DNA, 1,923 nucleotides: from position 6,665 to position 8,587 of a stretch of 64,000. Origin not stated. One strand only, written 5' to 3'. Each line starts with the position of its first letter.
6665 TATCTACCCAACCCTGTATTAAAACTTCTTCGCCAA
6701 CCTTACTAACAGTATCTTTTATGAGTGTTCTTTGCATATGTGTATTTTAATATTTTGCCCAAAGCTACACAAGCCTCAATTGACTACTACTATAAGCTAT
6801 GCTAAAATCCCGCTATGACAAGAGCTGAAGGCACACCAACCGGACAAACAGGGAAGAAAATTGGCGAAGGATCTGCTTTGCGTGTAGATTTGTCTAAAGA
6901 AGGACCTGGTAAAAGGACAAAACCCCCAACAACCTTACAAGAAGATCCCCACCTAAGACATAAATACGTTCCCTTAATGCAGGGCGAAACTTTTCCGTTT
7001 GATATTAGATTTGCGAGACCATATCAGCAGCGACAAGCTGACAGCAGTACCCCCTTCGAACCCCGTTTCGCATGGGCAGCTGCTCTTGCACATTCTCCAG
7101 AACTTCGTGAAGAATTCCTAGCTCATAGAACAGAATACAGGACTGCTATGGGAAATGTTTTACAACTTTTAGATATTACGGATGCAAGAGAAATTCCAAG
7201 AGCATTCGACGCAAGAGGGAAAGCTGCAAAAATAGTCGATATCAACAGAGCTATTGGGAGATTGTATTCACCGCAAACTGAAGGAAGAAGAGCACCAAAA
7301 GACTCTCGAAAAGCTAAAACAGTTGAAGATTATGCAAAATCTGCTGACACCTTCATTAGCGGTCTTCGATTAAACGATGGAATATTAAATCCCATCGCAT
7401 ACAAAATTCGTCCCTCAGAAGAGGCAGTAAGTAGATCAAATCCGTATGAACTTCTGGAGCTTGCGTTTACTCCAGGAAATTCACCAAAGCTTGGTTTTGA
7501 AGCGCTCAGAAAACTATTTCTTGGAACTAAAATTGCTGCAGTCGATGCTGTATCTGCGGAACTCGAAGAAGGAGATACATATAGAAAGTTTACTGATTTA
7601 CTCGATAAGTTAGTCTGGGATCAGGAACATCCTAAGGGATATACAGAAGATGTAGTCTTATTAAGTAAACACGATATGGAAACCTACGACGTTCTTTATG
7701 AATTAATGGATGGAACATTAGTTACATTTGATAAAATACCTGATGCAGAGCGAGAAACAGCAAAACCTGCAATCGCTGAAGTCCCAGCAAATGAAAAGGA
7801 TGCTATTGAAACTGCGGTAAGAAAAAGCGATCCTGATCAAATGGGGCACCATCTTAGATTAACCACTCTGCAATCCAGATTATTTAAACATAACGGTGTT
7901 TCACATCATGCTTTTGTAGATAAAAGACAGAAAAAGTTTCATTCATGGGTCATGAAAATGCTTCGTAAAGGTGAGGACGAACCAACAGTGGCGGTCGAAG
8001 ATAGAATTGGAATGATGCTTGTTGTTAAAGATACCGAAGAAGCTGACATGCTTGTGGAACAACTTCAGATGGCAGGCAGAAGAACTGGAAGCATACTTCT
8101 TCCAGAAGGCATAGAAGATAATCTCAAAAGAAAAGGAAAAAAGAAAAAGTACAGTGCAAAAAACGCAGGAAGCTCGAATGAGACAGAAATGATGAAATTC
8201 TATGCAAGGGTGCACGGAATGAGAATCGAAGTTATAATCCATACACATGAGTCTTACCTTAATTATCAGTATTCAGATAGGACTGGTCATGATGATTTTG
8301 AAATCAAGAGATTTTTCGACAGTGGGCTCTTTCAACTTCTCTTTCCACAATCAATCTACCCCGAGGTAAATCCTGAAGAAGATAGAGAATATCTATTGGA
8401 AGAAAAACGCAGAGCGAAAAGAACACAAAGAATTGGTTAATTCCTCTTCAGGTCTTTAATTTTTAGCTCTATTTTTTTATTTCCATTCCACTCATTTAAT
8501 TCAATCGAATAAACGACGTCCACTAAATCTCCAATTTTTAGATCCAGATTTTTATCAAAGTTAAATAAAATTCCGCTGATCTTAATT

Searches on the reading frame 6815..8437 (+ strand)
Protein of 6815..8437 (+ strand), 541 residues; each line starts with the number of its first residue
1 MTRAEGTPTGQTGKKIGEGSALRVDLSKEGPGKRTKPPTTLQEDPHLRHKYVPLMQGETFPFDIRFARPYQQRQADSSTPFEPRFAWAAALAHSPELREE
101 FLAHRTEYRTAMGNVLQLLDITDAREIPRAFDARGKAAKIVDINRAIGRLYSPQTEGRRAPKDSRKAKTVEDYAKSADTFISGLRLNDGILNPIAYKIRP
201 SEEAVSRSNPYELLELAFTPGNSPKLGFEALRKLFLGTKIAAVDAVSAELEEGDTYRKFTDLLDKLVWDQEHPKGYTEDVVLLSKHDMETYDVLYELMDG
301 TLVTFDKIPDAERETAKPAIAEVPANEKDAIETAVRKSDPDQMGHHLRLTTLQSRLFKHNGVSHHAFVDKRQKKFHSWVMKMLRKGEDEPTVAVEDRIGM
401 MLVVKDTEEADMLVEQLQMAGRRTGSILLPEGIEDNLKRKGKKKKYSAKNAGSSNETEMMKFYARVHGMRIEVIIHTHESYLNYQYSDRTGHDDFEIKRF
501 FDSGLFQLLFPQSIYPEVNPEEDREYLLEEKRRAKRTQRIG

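Call 5: search_protein_families(library=pfam, proteins=[window:6815-8437:+], max_evalue=10)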
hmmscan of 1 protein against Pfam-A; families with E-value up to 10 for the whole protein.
window:6815-8437:+ (541 aa): 1 family
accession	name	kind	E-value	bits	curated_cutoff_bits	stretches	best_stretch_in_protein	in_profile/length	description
PF17940.6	TetR_C_31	-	0.26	11.9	27.4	1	84-125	27-68/107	Tetracyclin repressor-like, C-terminal domain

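Call 6: search_protein_families(library=ncbifam, proteins=[window:6815-8437:+], max_evalue=10)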
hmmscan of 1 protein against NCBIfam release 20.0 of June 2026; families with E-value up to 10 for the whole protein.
window:6815-8437:+ (541 aa): 2 families
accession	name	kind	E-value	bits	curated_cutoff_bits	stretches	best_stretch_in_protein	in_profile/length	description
TIGR04552.1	TIGR04552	subfamily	0.00059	19.3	125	1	356-418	147-211/352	TIGR04552 family protein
TIGR04562.1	TIGR04562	subfamily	0.00072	18.9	140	1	358-418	151-210/356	TIGR04552 family protein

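Call 7: find_homologous_proteins(query=window:6815-8437:+, max_evalue=0.001)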
Query window:6815-8437:+ (541 aa): 4 proteins with E <= 0.001 among 8000 candidates.
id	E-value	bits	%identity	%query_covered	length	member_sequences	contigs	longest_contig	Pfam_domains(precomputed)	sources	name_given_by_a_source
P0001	0.0e+0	1220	100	100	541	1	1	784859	-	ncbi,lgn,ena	-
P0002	0.0e+0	1048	86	100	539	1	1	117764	-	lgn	-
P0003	6.8e-225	766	65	100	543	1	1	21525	-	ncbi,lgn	-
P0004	2.8e-106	374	42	91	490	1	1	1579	-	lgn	-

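Call 8: search_solved_structures(query=window:6815-8437:+, max_evalue=10, show_alignments=2)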
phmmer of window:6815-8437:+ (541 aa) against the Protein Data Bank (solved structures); distinct sequences matched with E-value up to 10: 1.
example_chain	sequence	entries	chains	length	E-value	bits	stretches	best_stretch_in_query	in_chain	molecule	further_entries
9bh5_AT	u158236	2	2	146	1.2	11.1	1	226-278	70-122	Small ribosomal subunit protein eS19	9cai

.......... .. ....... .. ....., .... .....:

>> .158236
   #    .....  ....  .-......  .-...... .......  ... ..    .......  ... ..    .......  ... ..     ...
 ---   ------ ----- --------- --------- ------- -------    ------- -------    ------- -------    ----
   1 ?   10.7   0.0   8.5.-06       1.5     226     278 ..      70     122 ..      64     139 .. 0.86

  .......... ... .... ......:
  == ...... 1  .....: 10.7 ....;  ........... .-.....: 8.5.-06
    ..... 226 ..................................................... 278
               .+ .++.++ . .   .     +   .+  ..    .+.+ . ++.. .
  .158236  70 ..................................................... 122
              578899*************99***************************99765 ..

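Call 9: search_protein_families(library=padloc, proteins=[window:6815-8437:+], max_evalue=10)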
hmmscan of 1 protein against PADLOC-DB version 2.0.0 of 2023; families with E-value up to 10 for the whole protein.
window:6815-8437:+ (541 aa): 0 families

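Call 12: find_homologous_proteins(query=A1, max_evalue=0.01)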
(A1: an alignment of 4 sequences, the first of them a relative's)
Query A1 (4 sequences) (541 aa, profile of the alignment): 4 proteins with E <= 0.01 among 8000 candidates.
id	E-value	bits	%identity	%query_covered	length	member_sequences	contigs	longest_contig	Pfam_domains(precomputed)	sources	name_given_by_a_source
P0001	0.0e+0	1077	100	100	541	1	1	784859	-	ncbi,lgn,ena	-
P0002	0.0e+0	1076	86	100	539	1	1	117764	-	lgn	-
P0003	0.0e+0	1017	65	100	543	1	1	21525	-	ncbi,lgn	-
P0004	2.5e-244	830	42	91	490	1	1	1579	-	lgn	-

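Call 15: find_encoding_contigs(protein=P0002, flank=6000, max_places=3)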
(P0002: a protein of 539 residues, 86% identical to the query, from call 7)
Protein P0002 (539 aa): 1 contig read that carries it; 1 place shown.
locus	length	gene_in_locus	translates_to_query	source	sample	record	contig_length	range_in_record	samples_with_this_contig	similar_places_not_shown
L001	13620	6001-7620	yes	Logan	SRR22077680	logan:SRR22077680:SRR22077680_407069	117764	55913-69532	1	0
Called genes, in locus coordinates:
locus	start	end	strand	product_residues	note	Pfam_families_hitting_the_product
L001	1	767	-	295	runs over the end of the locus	PF00561:Abhydrolase_1, PF12146:Hydrolase_4, PF12697:Abhydrolase_6, PF10230:LIDHydrolase (faint)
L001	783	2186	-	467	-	PF00749:tRNA-synt_1c, PF19269:Anticodon_2 (weak)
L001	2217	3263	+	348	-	-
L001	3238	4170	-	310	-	PF00768:Peptidase_S11, PF13354:Beta-lactamase2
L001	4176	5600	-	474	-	PF01336:tRNA_anti-codon, PF00152:tRNA-synt_2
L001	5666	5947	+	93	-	-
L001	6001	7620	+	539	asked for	-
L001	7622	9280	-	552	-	PF01368:DHH, PF02272:DHHA1, PF17768:RecJ_OB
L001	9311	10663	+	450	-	PF01743:PolyA_pol, PF12627:PolyA_pol_RNAbd, PF01966:HD, PF13735:tRNA_NucTran2_2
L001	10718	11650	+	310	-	PF00005:ABC_tran, PF13304:AAA_21 (weak)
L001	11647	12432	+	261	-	PF01061:ABC2_membrane, PF12698:ABC2_membrane_3 (weak)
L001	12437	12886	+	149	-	PF09424:YqeY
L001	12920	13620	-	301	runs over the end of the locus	PF07549:Sec_GG (faint), PF02355:SecD_SecF_C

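Call 16: find_encoding_contigs(protein=P0003, flank=6000, max_places=3)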
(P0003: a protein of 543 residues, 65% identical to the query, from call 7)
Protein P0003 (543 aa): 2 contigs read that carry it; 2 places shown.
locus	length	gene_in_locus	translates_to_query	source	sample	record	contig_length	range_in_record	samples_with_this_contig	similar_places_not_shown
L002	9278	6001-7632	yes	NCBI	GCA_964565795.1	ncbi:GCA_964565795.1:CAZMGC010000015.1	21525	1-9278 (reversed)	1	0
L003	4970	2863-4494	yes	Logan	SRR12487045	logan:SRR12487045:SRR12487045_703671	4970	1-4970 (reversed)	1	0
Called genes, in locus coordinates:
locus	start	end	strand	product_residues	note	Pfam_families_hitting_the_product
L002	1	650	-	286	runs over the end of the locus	PF00561:Abhydrolase_1, PF12146:Hydrolase_4, PF12697:Abhydrolase_6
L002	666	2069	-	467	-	PF00749:tRNA-synt_1c, PF19269:Anticodon_2 (faint)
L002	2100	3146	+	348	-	-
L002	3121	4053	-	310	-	PF00768:Peptidase_S11, PF13354:Beta-lactamase2 (weak)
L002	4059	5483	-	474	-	PF01336:tRNA_anti-codon, PF00152:tRNA-synt_2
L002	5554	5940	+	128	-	-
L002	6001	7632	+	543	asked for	-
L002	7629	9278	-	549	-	?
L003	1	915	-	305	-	?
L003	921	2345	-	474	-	PF01336:tRNA_anti-codon, PF00152:tRNA-synt_2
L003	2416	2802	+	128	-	-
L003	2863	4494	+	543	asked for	-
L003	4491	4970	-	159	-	?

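Call 22: predict_structure(alignment_id=A1)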
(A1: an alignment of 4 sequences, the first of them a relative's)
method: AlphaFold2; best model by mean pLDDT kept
length: 541 residues; sequences in the alignment: 4
mean_pLDDT: 43.3   pTM: 0.26
mean pLDDT of the five models: 43.3, 41.0, 38.6, 38.1, 34.3
residues with pLDDT >= 90: 0; 70-90: 32; 50-70: 139; < 50: 370
segments of 3 or more residues with pLDDT < 50: 1-191, 193-207, 243-250, 264-280, 351-406, 423-462, 464-471, 476-500
pLDDT, mean of each block of 10 residues (from residue 1): 28 25 26 31 39 36 27 28 29 33 36 33 33 29 31 29 31 37 43 46 44 58 53 53 48 53 47 36 63 72 78 68 67 69 62 38 36 34 31 30 47 54 42 30 28 38 45 48 36 41 53 54 66 64 54
secondary structure, 60 per line:
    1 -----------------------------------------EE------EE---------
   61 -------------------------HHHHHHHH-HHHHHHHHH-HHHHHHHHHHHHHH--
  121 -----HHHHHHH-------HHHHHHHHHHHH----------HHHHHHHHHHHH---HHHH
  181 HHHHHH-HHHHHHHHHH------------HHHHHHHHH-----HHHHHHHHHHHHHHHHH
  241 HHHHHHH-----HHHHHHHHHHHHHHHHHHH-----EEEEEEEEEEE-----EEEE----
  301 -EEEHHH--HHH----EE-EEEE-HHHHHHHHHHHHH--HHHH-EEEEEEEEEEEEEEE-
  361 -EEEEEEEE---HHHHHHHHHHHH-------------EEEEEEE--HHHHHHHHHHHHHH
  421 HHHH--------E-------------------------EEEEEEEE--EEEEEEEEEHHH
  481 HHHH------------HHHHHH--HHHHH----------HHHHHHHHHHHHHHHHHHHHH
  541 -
elements in order: H86-93 H95-103 H105-118 H126-132 H140-151 H162-173 H177-186 H188-197 H210-218 H224-247 H253-271 E277-287 E293-296 E302-304 E320-323 H325-337 H340-343 E345-359 E362-369 H373-384 E398-404 H407-424 E459-466 E469-477 H478-484 H497-502 H505-509 H520-540

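Call 23: search_protein_representatives(alignment_id=A1)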
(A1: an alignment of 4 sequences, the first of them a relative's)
Query: 4 sequences, 538 profile positions. Proteins with E-value up to 0.001 (for the whole library): 211; up to 1e-10: 142; up to 1e-30: 80. The best 150 are listed.
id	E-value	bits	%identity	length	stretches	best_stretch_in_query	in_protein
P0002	0.0e+00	1075.9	-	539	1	1-538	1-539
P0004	7.9e-245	830.4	-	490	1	34-538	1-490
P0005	1.2e-144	499.8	-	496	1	42-536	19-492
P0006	1.2e-91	324.9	-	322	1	202-533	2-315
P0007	3.9e-79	283.6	-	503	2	325-533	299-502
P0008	1.0e-76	275.6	-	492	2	344-534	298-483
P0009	2.2e-74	267.9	-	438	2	344-532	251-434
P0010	4.2e-73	263.7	-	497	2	317-534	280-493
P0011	7.0e-71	256.4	-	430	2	342-531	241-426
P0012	4.2e-69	250.5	-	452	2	345-535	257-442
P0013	4.7e-67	243.7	-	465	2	360-530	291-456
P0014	1.1e-66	242.5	-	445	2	333-533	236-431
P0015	2.4e-66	241.4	-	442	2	347-531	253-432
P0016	4.6e-65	237.2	-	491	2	323-534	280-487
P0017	5.9e-65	236.8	-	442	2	344-531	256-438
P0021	6.5e-59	216.9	-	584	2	321-533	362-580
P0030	1.6e-53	199.1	-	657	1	98-532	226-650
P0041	2.5e-49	185.2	-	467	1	130-535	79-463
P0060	1.8e-39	152.7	-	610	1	105-534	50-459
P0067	1.4e-38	149.8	-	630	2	344-531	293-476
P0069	2.2e-38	149.1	-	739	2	345-535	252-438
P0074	2.9e-36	142.1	-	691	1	110-533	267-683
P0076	1.6e-34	136.4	-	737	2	344-533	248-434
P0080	7.0e-33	130.9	-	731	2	360-535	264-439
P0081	5.3e-32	128.0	-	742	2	362-527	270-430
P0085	3.3e-29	118.8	-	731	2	348-534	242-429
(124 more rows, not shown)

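Call 25: search_protein_families(library=pfam, alignment_id=A2, max_evalue=0.01)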
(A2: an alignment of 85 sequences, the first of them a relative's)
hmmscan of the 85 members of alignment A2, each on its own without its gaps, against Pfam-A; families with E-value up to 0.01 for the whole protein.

A. member 1, P0001 (541 aa): 0 families

B. families by the number of members that match (of 85 scanned): 6 families
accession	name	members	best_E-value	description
PF04607.23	RelA_SpoT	10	3.8e-05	Region found in RelA / SpoT proteins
PF00293.34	NUDIX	7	2.1e-11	NUDIX domain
PF22327.2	Nudt16-like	2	2.7e-05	U8 snoRNA-decapping enzyme-like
PF00156.33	Pribosyltran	1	3.5e-05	Phosphoribosyl transferase domain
PF13392.12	HNH_3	1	0.005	HNH endonuclease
PF16717.10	RAC_head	1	0.0061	Ribosome-associated complex head domain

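Call 26: search_protein_families(library=ncbifam, alignment_id=A2, max_evalue=0.01)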
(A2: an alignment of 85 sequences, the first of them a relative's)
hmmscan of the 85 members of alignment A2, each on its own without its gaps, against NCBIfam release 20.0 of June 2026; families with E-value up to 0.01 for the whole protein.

A. member 1, P0001 (541 aa): 2 families
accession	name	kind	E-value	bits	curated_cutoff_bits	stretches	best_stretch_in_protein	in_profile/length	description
TIGR04552.1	TIGR04552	subfamily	0.00059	19.3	125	1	356-418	147-211/352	TIGR04552 family protein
TIGR04562.1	TIGR04562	subfamily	0.00072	18.9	140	1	358-418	151-210/356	TIGR04552 family protein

B. families by the number of members that match (of 85 scanned): 13 families
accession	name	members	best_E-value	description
TIGR04562.1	TIGR04562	18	7.7e-06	TIGR04552 family protein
TIGR04552.1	TIGR04552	17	1.2e-05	TIGR04552 family protein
NF006613.0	PRK09177.1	4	2e-10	xanthine phosphoribosyltransferase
NF008044.0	PRK10776.1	3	0.00044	8-oxo-dGTP diphosphatase MutT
TIGR00586.1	mutt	2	0.00045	8-oxo-dGTP diphosphatase MutT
NF006530.0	PRK08999.1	2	0.0013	Nudix family hydrolase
NF000014.2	tet_prtrans_34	1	4.1e-06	xanthine phosphoribosyltransferase Tet(34)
NF003788.0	PRK05379.1-5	1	0.00047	bifunctional nicotinamide-nucleotide adenylyltransferase/Nudix hydroxylase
NF006961.0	PRK09438.1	1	0.0032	dihydroneopterin triphosphate diphosphatase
NF003787.0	PRK05379.1-4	1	0.0042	bifunctional nicotinamide-nucleotide adenylyltransferase/Nudix hydroxylase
NF007980.0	PRK10707.1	1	0.0059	CoA pyrophosphatase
NF003791.0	PRK05379.2-3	1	0.0071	bifunctional nicotinamide-nucleotide adenylyltransferase/Nudix hydroxylase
NF001936.0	PRK00714.1-3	1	0.0096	RNA pyrophosphohydrolase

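Call 27: search_solved_structures(query=A2, max_evalue=10, show_alignments=3)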
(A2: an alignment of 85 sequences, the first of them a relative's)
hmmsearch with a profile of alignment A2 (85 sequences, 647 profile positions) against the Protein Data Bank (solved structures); distinct sequences matched with E-value up to 10: 28.
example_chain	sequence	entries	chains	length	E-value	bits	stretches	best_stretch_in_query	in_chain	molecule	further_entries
2azw_A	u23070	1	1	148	7.9e-05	24.7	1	508-638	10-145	MutT/nudix family protein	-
2pqv_A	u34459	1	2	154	0.00012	24.1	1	527-642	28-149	MutT/nudix family protein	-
3grn_A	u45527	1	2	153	0.00026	23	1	524-631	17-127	MutT related protein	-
3h95_A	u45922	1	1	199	0.0049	18.8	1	513-627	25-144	Nucleoside diphosphate-linked moiety X motif 6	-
3u53_A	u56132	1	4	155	0.0054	18.7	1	518-640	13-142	Bis(5'-nucleosyl)-tetraphosphatase [asymmetrical]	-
1u20_A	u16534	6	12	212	0.0067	18.4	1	529-598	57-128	U8 snoRNA-binding protein X29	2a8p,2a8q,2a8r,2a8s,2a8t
6fgk_A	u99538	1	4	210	0.0089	18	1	303-356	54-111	GTP pyrophosphokinase YwaC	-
4v14_A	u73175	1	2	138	0.018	16.9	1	516-587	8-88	MUTATOR MUTT PROTEIN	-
3gz8_A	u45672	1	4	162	0.025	16.5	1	517-642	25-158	MutT/nudix family protein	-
5wji_A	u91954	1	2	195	0.034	16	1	530-583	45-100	U8 snoRNA-decapping enzyme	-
3dku_A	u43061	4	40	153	0.038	15.9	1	526-626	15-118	Putative phosphohydrolase | Phosphatase nudJ | Putative Nudix hydrolase ymfB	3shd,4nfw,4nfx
5w6z_A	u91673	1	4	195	0.051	15.4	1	530-583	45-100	U8 snoRNA-decapping enzyme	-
6x7u_A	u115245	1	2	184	0.056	15.3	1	530-583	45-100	U8 snoRNA-decapping enzyme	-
6co2_A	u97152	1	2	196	0.056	15.3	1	530-582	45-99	NUDT16-Tudor-interacting (NUDT16TI)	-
6x7v_A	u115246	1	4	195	0.063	15.1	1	530-583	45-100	U8 snoRNA-decapping enzyme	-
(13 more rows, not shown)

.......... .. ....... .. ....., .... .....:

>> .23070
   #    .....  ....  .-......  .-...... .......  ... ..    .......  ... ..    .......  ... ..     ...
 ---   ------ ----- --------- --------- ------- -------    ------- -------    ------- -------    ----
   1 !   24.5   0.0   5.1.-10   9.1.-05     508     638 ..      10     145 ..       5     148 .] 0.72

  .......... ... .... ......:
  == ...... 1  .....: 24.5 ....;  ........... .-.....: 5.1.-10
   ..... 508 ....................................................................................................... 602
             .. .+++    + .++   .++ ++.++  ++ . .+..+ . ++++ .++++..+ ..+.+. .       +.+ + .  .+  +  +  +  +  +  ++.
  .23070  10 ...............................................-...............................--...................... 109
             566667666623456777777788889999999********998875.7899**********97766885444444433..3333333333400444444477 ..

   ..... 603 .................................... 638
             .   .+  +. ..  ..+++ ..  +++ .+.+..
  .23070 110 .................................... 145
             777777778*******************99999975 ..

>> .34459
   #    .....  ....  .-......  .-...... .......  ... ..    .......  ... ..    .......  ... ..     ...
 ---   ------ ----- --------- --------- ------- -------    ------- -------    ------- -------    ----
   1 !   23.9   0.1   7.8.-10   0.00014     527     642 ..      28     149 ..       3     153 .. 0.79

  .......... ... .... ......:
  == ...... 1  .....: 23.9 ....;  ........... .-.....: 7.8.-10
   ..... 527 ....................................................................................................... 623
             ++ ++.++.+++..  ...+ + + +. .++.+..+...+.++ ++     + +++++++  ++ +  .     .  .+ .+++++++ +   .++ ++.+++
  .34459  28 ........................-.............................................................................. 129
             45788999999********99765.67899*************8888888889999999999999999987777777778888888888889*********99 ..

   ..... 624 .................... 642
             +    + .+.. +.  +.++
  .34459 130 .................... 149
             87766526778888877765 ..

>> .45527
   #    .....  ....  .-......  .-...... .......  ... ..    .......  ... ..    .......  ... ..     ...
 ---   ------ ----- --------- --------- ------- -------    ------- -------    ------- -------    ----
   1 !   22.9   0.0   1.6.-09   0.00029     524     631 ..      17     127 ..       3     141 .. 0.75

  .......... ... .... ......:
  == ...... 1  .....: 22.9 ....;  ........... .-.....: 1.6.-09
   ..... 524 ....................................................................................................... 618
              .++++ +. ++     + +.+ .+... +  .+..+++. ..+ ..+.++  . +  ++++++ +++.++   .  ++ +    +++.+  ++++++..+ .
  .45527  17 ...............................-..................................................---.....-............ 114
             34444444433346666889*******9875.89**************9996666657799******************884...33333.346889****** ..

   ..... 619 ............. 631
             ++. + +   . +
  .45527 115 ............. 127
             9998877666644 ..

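Call 29: find_homologous_proteins(query=A3, max_evalue=0.001)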
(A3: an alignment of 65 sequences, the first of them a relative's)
Query A3 (65 sequences) (541 aa, profile of the alignment): 4 proteins with E <= 0.001 among 8000 candidates.
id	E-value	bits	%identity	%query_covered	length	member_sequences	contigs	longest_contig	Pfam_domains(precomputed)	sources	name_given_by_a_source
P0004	9.5e-132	458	42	91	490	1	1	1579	-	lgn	-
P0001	7.6e-128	445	100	100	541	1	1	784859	-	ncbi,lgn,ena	-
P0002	7.6e-125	435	86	100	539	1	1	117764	-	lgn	-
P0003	5.5e-124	433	65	100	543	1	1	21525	-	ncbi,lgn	-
